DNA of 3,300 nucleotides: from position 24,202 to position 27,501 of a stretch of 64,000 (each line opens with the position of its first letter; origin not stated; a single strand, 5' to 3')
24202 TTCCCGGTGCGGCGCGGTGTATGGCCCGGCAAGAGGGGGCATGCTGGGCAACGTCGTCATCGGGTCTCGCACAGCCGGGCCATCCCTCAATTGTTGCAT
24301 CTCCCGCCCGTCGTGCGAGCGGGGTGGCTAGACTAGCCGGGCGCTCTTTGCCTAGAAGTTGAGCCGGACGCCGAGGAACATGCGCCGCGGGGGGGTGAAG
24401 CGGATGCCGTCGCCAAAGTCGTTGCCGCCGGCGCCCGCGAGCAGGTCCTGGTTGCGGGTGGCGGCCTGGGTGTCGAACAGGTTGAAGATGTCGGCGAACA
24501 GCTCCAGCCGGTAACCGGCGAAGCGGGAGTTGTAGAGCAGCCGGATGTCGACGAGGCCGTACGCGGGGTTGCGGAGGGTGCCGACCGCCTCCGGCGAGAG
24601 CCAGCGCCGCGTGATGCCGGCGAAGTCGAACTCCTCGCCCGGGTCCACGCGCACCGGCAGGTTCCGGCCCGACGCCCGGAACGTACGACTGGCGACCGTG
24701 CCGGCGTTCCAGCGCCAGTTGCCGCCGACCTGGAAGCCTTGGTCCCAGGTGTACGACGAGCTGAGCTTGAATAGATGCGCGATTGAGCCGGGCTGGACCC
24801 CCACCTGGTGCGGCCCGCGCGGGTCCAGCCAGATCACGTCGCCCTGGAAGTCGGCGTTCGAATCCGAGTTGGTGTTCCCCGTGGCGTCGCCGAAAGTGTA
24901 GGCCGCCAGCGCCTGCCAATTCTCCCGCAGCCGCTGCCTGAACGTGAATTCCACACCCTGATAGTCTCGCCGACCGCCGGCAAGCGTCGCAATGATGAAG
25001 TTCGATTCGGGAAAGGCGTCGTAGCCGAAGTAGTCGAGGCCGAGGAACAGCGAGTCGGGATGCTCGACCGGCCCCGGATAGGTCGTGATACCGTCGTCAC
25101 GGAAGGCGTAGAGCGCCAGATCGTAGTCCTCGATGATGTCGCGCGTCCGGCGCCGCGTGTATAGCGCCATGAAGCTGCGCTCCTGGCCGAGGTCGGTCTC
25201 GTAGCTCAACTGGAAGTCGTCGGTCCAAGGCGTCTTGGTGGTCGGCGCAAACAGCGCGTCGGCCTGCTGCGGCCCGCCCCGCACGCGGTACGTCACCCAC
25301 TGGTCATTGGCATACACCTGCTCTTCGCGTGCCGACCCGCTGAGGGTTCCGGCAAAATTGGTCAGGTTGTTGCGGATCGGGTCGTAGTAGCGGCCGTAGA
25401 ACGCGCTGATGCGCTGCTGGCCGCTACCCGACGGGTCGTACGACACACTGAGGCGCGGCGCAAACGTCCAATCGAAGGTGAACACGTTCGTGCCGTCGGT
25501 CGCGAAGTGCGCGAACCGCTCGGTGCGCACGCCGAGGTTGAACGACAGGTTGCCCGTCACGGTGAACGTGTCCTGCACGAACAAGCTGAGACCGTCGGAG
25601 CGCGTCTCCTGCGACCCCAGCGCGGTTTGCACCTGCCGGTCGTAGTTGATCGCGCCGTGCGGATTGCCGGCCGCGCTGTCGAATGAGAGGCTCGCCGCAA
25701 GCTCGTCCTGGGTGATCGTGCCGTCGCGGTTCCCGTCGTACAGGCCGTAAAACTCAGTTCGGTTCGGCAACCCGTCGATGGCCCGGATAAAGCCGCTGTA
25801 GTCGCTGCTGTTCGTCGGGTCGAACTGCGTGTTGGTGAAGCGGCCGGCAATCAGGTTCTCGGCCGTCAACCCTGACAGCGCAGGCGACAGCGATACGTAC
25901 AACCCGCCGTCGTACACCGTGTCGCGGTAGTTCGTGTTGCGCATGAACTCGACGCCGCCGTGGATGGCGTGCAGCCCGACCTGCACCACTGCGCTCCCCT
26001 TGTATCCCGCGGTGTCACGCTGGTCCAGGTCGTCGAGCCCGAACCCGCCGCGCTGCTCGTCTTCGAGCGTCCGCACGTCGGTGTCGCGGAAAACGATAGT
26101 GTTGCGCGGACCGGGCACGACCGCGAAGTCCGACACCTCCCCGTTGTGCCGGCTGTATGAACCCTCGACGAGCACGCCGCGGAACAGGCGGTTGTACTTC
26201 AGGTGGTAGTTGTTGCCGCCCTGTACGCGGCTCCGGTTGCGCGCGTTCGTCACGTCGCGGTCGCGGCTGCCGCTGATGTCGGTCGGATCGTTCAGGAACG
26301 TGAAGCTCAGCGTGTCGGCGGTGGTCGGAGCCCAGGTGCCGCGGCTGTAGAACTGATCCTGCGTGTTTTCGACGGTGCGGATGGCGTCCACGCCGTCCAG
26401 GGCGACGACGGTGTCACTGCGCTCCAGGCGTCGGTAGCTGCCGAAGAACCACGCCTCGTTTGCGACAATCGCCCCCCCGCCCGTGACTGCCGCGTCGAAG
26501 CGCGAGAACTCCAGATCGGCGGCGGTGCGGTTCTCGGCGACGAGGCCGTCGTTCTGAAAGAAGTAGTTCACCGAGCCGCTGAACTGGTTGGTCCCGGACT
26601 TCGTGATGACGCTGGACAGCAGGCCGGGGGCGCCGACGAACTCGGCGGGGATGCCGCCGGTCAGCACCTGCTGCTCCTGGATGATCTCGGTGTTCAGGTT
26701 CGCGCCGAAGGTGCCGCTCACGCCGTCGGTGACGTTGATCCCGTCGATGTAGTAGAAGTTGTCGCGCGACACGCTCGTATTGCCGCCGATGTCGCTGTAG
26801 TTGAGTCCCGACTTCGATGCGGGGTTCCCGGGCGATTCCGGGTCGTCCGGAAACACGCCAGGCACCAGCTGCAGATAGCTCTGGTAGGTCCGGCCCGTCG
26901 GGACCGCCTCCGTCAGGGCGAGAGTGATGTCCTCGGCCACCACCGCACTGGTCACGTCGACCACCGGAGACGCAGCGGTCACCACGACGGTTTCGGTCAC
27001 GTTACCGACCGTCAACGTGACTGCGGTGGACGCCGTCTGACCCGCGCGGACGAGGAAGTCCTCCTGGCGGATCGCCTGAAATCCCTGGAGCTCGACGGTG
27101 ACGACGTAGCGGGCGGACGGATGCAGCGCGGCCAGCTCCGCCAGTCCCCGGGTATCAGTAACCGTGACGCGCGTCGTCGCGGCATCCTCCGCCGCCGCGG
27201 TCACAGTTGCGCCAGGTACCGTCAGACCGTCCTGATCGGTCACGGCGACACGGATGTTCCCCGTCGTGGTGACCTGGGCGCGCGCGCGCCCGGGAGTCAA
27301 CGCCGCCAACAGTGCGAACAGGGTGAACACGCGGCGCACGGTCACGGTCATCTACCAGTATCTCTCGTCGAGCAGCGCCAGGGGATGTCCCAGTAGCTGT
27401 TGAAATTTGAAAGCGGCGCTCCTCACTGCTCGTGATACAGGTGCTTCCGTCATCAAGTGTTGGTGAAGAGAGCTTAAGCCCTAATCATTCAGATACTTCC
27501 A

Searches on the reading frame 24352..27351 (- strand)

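Call 24: search_protein_families(library=pfam, proteins=[window:24352-27351:-], max_evalue=0.00001)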
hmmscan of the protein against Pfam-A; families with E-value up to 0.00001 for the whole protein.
window:24352-27351:- (999 aa): 3 families
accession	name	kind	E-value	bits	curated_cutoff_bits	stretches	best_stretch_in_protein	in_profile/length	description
PF25183.1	OMP_b-brl_4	-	8.3e-23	81.1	30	2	627-869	435-677/838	Outer membrane beta barrel domain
PF13620.12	CarboxypepD_reg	-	4.1e-13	49.9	32.3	1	33-114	2-82/82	Carboxypeptidase regulatory-like domain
PF00593.30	TonB_dep_Rec_b-barrel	-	6.9e-08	33.2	27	1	472-958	55-436/436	TonB dependent receptor-like, beta-barrel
